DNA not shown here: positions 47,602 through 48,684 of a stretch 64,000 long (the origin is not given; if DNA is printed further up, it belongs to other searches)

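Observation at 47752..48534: DapF homolog with both catalytic cysteines replaced by serine, inside a murein-recycling operon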

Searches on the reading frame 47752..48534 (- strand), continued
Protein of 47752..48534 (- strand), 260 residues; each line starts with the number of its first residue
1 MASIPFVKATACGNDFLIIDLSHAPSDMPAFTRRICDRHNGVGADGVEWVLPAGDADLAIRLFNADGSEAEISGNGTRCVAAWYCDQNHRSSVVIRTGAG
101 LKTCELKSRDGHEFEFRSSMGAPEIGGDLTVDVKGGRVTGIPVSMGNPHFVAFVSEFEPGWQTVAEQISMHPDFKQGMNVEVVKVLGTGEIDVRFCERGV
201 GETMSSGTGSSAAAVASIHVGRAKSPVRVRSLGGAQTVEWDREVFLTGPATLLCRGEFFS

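Call 14: search_protein_representatives(protein=window:47752-48534:-)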
Query: 260 residues. Proteins with E-value up to 0.001 (for the whole library): 18265; up to 1e-10: 10345; up to 1e-30: 737. The best 150 are listed.
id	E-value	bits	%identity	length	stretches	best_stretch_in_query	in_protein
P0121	7.2e-98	343.5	62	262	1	3-259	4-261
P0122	1.7e-97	342.2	60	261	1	4-259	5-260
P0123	2.8e-88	312.0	59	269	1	3-259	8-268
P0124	1.8e-87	309.4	56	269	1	3-259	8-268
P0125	1.5e-80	286.7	67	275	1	1-187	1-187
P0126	1.2e-79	283.7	53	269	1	3-258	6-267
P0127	1.5e-71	257.2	53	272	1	3-259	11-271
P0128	1.0e-66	241.3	64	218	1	3-167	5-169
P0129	1.3e-65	237.7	49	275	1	4-259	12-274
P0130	8.7e-64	231.8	58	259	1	3-194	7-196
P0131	2.7e-62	226.9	48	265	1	1-258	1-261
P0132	1.9e-61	224.1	59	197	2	106-259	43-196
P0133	2.5e-58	213.9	48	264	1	4-258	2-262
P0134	2.7e-58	213.8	51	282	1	4-258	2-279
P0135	4.0e-58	213.2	56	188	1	4-186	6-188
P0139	2.5e-53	197.5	48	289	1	6-260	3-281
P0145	2.2e-50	187.8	45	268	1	1-258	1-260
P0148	5.0e-49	183.4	43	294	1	3-258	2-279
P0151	1.1e-48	182.2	45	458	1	3-259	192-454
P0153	7.2e-48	179.6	43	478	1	4-259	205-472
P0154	2.8e-47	177.7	42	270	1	3-259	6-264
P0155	3.7e-47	177.2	44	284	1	3-254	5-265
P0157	1.3e-46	175.4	45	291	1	3-259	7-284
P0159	2.8e-46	174.4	42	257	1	2-253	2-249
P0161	1.2e-45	172.2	42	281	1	1-260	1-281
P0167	3.2e-45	170.9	46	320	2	143-259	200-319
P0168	4.9e-45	170.3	46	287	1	6-259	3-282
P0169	7.9e-45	169.6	50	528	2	126-257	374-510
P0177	5.2e-44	166.9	44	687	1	3-254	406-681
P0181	2.7e-43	164.6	43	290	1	4-258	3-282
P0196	2.8e-42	161.3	44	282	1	5-258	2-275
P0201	4.7e-42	160.5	42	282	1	6-259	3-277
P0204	1.1e-41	159.4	46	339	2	3-124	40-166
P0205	1.3e-41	159.1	42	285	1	5-252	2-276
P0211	8.4e-41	156.4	41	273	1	3-259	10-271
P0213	1.4e-40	155.7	40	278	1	6-255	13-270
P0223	4.4e-40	154.1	40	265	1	2-259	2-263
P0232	8.3e-40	153.2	42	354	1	4-256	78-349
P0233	1.3e-39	152.5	43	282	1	6-256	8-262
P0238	2.4e-39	151.7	39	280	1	4-259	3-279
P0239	2.4e-39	151.6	41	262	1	5-256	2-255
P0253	7.2e-39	150.1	41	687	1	2-259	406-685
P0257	8.4e-39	149.9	39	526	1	2-258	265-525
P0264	1.6e-38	148.9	39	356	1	4-256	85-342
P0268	2.4e-38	148.4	40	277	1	1-256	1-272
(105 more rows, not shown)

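Call 24: find_related_loci(query=A2, collection=genome_contigs, flank=8000)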
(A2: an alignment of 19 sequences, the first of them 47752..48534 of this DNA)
Query A2 (260 aa) in genome_contigs; peptide patterns used: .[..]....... (x = any residue, [..] = any of these).
600 stretches matched a pattern (row limit reached: there are more); 599 encode a relative of the query (tblastn E <= 1e-3); the best 80 are kept; 80 distinct loci.
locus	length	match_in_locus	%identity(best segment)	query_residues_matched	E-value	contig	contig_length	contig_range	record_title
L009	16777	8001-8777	78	1-259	4e-139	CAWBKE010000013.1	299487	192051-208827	MAG: uncultured Acidobacteriaceae bacterium isolate MFD03044.bin.1.102 genome assembly, contig: contig_35509, whole geno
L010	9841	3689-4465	78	1-259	3e-136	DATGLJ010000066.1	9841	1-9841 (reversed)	MAG TPA_asm: Terracidiphilus sp. isolate SMAG_U9883 k141_194443, whole genome shotgun sequence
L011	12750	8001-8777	77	1-259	8e-136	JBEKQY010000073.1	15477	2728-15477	MAG: Candidatus Korobacteraceae bacterium isolate SPRUCE 499 SPRUCE_499_73, whole genome shotgun sequence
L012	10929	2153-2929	78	1-259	9e-135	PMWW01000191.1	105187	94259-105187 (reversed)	MAG: Acidobacteriaceae bacterium isolate bog_169 73.20110700_S3M.38_contig_1561, whole genome shotgun sequence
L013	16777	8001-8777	76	1-259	1e-133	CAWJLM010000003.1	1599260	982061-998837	MAG: uncultured Acidobacteriaceae bacterium isolate MFD02472.bin.1.12 genome assembly, contig: contig_14149, whole genom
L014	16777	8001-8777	76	1-259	6e-134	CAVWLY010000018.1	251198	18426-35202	MAG: uncultured Acidobacteriaceae bacterium isolate MFD09286.bin.2.138 genome assembly, contig: contig_40755, whole geno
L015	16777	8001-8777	76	1-259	9e-134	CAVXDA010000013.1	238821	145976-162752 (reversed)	MAG: uncultured Acidobacteriaceae bacterium isolate MFD04428.bin.2.85 genome assembly, contig: contig_40369, whole genom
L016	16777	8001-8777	75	1-259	1e-133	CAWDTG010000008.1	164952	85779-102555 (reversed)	MAG: uncultured Acidobacteriaceae bacterium isolate MFD05377.bin.1.149 genome assembly, contig: contig_60962, whole geno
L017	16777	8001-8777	75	1-259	2e-131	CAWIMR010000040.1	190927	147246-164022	MAG: uncultured Acidobacteriaceae bacterium isolate MFD05377.bin.2.25 genome assembly, contig: contig_95952, whole genom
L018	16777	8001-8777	75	1-259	4e-131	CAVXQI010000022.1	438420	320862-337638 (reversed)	MAG: uncultured Acidobacteriaceae bacterium isolate MFD01872.bin.2.84 genome assembly, contig: contig_93020, whole genom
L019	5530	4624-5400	74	1-259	4e-131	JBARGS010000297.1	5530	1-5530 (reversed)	MAG: Candidatus Korobacteraceae bacterium isolate MFD06391_ilm_asm_bin32 k127_60304, whole genome shotgun sequence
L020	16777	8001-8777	79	1-259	9e-134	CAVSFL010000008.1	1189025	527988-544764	MAG: uncultured Acidobacteriaceae bacterium isolate MFD01828.bin.1.14 genome assembly, contig: contig_26312, whole genom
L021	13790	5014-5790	74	1-259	4e-129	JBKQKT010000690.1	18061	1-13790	MAG: Candidatus Korobacteraceae bacterium isolate CRr2D2E2F__bin_11 CRr2D2E2F_000000261048, whole genome shotgun sequenc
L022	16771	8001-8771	64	3-259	6e-112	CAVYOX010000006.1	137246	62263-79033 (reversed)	MAG: uncultured Acidobacteriaceae bacterium isolate MFD09222.bin.1.46 genome assembly, contig: contig_188869, whole geno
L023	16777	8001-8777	71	1-259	4e-112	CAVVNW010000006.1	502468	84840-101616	MAG: uncultured Acidobacteriaceae bacterium isolate MFD05705.bin.2.112 genome assembly, contig: contig_33859, whole geno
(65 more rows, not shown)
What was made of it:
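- Tried and rejected: It was repeated with 19 sequences (call 24).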

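Call 25: list_cluster_members(proteins=[P0139, P0145, P0154, P0157, P0168, P0196, P0201, P0211, P0213, P0223])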
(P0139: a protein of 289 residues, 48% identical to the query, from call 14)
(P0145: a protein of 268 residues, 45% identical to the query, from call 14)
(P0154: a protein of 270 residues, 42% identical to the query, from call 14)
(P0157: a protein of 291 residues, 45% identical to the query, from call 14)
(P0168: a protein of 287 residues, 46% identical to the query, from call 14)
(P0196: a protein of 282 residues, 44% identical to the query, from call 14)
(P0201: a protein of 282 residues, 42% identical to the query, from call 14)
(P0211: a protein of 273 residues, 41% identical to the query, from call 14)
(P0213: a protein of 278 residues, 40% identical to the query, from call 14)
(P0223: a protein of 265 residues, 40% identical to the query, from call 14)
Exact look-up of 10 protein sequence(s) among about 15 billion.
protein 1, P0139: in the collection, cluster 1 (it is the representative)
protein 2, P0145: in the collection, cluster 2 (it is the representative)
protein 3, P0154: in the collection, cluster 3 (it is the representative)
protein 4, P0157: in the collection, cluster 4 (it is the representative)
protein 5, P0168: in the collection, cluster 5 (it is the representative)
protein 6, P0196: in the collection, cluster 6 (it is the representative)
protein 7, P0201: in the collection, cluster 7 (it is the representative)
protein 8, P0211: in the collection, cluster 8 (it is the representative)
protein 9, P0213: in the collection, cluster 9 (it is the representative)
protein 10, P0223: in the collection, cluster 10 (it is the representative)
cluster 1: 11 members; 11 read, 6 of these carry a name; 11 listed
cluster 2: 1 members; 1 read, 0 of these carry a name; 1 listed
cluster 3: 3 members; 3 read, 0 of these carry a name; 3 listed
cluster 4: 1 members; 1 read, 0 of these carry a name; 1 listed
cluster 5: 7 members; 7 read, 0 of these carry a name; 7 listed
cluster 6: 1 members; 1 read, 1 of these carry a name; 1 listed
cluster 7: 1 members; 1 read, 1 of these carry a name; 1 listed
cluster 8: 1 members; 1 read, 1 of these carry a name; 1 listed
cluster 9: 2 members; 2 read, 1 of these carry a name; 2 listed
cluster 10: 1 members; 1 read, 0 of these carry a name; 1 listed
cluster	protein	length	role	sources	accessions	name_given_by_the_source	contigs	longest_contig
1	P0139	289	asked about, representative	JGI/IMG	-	diaminopimelate epimerase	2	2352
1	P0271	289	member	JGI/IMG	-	diaminopimelate epimerase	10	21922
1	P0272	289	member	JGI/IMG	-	diaminopimelate epimerase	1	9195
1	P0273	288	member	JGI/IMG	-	diaminopimelate epimerase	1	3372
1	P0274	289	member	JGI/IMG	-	diaminopimelate epimerase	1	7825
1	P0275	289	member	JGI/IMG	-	diaminopimelate epimerase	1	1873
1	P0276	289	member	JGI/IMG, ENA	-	-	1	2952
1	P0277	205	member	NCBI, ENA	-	-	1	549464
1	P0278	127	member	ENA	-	-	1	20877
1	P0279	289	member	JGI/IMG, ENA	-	-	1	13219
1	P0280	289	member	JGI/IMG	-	-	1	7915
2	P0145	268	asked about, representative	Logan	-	-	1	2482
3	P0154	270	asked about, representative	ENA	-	-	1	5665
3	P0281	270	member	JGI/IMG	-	-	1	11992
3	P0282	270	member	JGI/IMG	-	-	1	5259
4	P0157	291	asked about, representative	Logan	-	-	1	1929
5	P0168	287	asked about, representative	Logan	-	-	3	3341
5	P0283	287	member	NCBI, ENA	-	-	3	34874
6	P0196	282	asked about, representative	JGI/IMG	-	diaminopimelate epimerase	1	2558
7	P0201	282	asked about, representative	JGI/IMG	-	diaminopimelate epimerase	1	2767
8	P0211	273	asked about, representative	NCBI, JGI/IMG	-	diaminopimelate epimerase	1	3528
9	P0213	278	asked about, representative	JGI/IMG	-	diaminopimelate epimerase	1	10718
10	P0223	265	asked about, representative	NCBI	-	-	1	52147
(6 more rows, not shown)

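Call 26: find_encoding_contigs(protein=P0223, flank=8000, max_places=2)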
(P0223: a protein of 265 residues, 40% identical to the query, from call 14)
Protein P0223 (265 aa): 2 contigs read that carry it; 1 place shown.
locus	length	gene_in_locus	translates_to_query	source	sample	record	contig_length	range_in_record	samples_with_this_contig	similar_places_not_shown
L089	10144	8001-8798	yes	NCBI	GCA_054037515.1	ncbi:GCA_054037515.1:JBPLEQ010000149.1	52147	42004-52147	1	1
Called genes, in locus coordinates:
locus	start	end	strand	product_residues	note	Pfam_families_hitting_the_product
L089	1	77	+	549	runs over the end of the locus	PF13248:Zn_ribbon_3 (weak)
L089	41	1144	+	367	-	PF04055:Radical_SAM, PF13186:SPASM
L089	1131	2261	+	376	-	PF13439:Glyco_transf_4, PF13579:Glyco_trans_4_4 (faint), PF00534:Glycos_transf_1, PF13692:Glyco_trans_1_4, PF13524:Glyco_trans_1_2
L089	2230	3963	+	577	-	PF00664:ABC_membrane, PF00005:ABC_tran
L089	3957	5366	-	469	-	PF01541:GIY-YIG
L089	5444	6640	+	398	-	PF00155:Aminotran_1_2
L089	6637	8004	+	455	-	PF02878:PGM_PMM_I, PF02879:PGM_PMM_II, PF02880:PGM_PMM_III, PF00408:PGM_PMM_IV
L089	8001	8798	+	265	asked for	PF01678:DAP_epimerase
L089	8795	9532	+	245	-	PF00588:SpoU_methylase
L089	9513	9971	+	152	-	PF04463:2-thiour_desulf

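Call 27: find_encoding_contigs(protein=P0283, flank=8000, max_places=2)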
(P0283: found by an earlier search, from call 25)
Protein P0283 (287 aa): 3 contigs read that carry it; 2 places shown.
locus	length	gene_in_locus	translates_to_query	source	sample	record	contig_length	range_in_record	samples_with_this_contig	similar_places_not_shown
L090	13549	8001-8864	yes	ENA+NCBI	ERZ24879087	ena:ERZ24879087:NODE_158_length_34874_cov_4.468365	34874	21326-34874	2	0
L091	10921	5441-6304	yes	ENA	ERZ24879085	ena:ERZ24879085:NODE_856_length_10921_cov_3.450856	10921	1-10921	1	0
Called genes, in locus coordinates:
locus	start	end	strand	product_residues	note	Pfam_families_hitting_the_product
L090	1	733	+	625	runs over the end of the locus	PF13522:GATase_6, PF13537:GATase_7, PF00733:Asn_synthase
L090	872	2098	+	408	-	PF13439:Glyco_transf_4, PF13579:Glyco_trans_4_4, PF20706:GT4-conflict, PF00534:Glycos_transf_1, PF13692:Glyco_trans_1_4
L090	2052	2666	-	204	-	PF13548:DUF4126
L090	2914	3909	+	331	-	PF03308:MeaB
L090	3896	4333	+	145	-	PF00903:Glyoxalase, PF13468:Glyoxalase_3, PF13669:Glyoxalase_4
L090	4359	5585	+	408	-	PF13145:Rotamase_2, PF13616:Rotamase_3, PF00639:Rotamase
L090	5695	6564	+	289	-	PF01048:PNP_UDP_1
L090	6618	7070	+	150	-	PF13174:TPR_6 (weak)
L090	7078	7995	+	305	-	PF00294:PfkB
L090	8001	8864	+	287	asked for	PF01678:DAP_epimerase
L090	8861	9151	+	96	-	-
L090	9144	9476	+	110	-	PF03091:CutA1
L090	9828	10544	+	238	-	PF00072:Response_reg, PF00486:Trans_reg_C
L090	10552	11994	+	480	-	PF00672:HAMP, PF26769:HAMP_PhoQ (faint), PF00512:HisKA, PF02518:HATPase_c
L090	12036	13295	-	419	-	PF00070:Pyr_redox (weak), PF01134:GIDA (faint), PF01266:DAO (faint), PF01494:FAD_binding_3 (faint), PF03486:HI0933_like (faint), PF07992:Pyr_redox_2, PF00070:Pyr_redox, PF22366:NDH2_C, +1 more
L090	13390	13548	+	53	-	?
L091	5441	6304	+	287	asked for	PF01678:DAP_epimerase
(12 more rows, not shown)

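Call 29: search_protein_families(library=ncbifam, proteins=[L089:5444-6640:+, L089:6637-8004:+, L089:8001-8798:+, L090:8001-8864:+, L090:7078-7995:+, L090:5695-6564:+], max_evalue=0.00001)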
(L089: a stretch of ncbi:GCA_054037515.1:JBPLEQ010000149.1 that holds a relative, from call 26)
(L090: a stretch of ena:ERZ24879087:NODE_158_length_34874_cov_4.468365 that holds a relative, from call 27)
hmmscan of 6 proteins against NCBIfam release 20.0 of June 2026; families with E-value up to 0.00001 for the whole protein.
L089:5444-6640:+ (398 aa): 76 families (the best 25 are shown)
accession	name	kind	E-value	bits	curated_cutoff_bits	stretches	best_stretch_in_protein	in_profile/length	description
NF041091.1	asp_aminotase_Arch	equivalog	1e-114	383.3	550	1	4-389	1-375/376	aspartate aminotransferase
NF004769.0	PRK06107.1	equivalog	4e-95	318.9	617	1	4-388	7-397/402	aspartate transaminase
NF041364.1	GntC_guanitoxin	equivalog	3.8e-94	315.5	415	1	34-388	2-356/356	guanitoxin biosynthesis PLP-dependent (S)-gamma-hydroxy-L-arginine cyclodehydratase GntC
NF005816.0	PRK07682.1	equivalog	3.5e-87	292.6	620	1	31-390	30-384/390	aminotransferase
NF005817.0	PRK07683.1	equivalog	1.5e-85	287.2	575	1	5-392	7-384/387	aminotransferase A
NF006229.0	PRK08361.1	equivalog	2e-85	287.2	624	1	5-387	12-386/391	aspartate aminotransferase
NF005588.0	PRK07309.1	equivalog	2.3e-82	277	576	1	2-389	6-386/391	pyridoxal phosphate-dependent aminotransferase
NF006756.0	PRK09276.1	subfamily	2.1e-78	263.9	507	1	2-388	3-385/387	LL-diaminopimelate aminotransferase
NF004770.0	PRK06108.1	subfamily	2.4e-78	263.7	422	1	19-390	25-393/396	pyridoxal phosphate-dependent aminotransferase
NF004975.0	PRK06348.1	equivalog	1.1e-76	258.3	549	1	12-388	11-382/384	pyridoxal phosphate-dependent aminotransferase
TIGR03540.1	DapC_direct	equivalog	2.1e-76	257.3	593.25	1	4-387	3-382/383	LL-diaminopimelate aminotransferase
NF006514.0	PRK08960.1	equivalog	8.1e-75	252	554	1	3-388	5-384/388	pyridoxal phosphate-dependent aminotransferase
NF005601.0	PRK07337.1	equivalog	1.3e-71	241.8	496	1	2-389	7-392/394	pyridoxal phosphate-dependent aminotransferase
NF006230.0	PRK08363.1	equivalog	7.9e-71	238.9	534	1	3-393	4-396/398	alanine aminotransferase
NF005977.0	PRK08068.1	subfamily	4.8e-70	236.8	494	1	3-391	5-389/391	transaminase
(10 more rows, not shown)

L089:6637-8004:+ (455 aa): 5 families
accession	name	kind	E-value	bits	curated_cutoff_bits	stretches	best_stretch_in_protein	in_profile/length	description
NF046027.1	PhglucPhmanMutPgmG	equivalog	5e-141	470.5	600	1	8-447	9-451/460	phosphoglucomutase/phosphomannomutase PgmG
TIGR03990.1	Arch_GlmM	equivalog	3.8e-111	372.1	439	1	8-446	3-444/444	phosphoglucosamine mutase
NF007088.0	PRK09542.1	equivalog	1.3e-89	301.3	618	1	6-447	9-454/456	phosphomannomutase/phosphoglucomutase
NF011943.0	PRK15414.1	subfamily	2.4e-69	234.5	801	1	8-430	6-437/456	phosphomannomutase CpsG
TIGR01455.1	glmM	equivalog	7.5e-61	206.2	447.55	1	14-447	6-441/442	phosphoglucosamine mutase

L089:8001-8798:+ (265 aa): 2 families
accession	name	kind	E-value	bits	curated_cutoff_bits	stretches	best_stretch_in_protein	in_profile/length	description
TIGR00652.1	DapF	equivalog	4.1e-58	196.9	114.65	1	4-262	1-268/270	diaminopimelate epimerase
NF038284.1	bifunc_DapF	exception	6.1e-23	81.4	350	1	5-245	11-243/254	bifunctional diaminopimelate epimerase/glutamate racemase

L090:8001-8864:+ (287 aa): 2 families
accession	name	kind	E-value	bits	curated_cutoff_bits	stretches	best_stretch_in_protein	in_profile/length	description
TIGR00652.1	DapF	equivalog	2.6e-67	227.1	114.65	1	1-280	1-267/270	diaminopimelate epimerase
NF038284.1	bifunc_DapF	exception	1e-22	80.7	350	1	55-271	51-252/254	bifunctional diaminopimelate epimerase/glutamate racemase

L090:7078-7995:+ (305 aa): 11 families
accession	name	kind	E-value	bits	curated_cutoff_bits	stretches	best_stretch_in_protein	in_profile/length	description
TIGR04382.1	myo_inos_iolC_N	equivalog_domain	1.7e-15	57.1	300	1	158-280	179-296/309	5-dehydro-2-deoxygluconokinase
TIGR02152.1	D_ribokin_bact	equivalog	9.6e-15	54.7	299.65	1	163-276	171-283/298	ribokinase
NF040938.1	KDG_KDGal_kin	equivalog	1.2e-12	47.6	400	1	152-264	166-278/305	bifunctional 2-dehydro-3-deoxygluconokinase/2-dehydro-3-deoxygalactonokinase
TIGR03168.1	1-PFK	subfamily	4.8e-12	45.4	216.4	1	174-274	183-286/305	hexose kinase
NF053626.1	RibKinHalex1628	equivalog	8e-12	45.2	330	1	163-270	172-273/293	ATP-dependent ribose-1-phosphate kinase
TIGR03828.1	pfkB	equivalog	1.4e-11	44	292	1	149-274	157-286/305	1-phosphofructokinase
NF049991.1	TagKinase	equivalog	2e-10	40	420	1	158-254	185-281/321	tagatose kinase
NF041164.1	NucKinThplmales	equivalog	2.2e-10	40.2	450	1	137-280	143-282/295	nucleoside kinase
NF006957.1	PRK09434.1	equivalog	2.3e-08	33.9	450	1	158-262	170-274/302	fructokinase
TIGR02198.1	rfaE_dom_I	equivalog_domain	4.8e-08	32.5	345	1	176-259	199-287/315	D-glycero-beta-D-manno-heptose-7-phosphate kinase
NF041332.1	KDG_KDGal_kin_Halo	equivalog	5e-07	29.5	440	1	155-271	177-289/320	bifunctional 2-dehydro-3-deoxygluconokinase/2-dehydro-3-deoxygalactonokinase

L090:5695-6564:+ (289 aa): 11 families
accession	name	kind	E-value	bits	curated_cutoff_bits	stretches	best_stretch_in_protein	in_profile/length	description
NF005657.0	PRK07432.1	equivalog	1.2e-146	487.4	453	1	1-287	1-290/291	S-methyl-5'-thioadenosine phosphorylase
NF006492.0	PRK08931.1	equivalog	6.3e-119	396.7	437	1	1-287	1-289/291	S-methyl-5'-thioadenosine phosphorylase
TIGR01694.1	MTAP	equivalog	4.2e-94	314.4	274.85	1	6-245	2-239/240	S-methyl-5'-thioadenosine phosphorylase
NF006334.0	PRK08564.1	equivalog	8e-94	313.7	382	1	2-264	6-266/267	S-methyl-5'-thioadenosine phosphorylase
NF005876.0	PRK07823.1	equivalog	3.7e-76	255.8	306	1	2-262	4-259/267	S-methyl-5'-thioadenosine phosphorylase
NF006599.0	PRK09136.1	equivalog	2.2e-60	203.9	223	1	6-245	4-245/247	S-methyl-5'-thioinosine phosphorylase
NF006054.0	PRK08202.1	equivalog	2.9e-22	79.5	218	1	2-246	22-273/274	purine-nucleoside phosphorylase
TIGR01697.1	PNPH-PUNA-XAPA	subfamily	2e-19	69.9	197.1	1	36-243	40-245/247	inosine/guanosine/xanthosine phosphorylase family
TIGR01700.1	PNPH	equivalog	2.1e-17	63.4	293.35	1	27-242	32-246/249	purine nucleoside phosphorylase I, inosine and guanosine-specific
TIGR01698.1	PUNP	equivalog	1.9e-11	43.9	302.6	1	40-210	44-211/245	purine-nucleoside phosphorylase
TIGR01699.1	XAPA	equivalog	1.2e-08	34.9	370.9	1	28-208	33-212/248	xanthosine phosphorylase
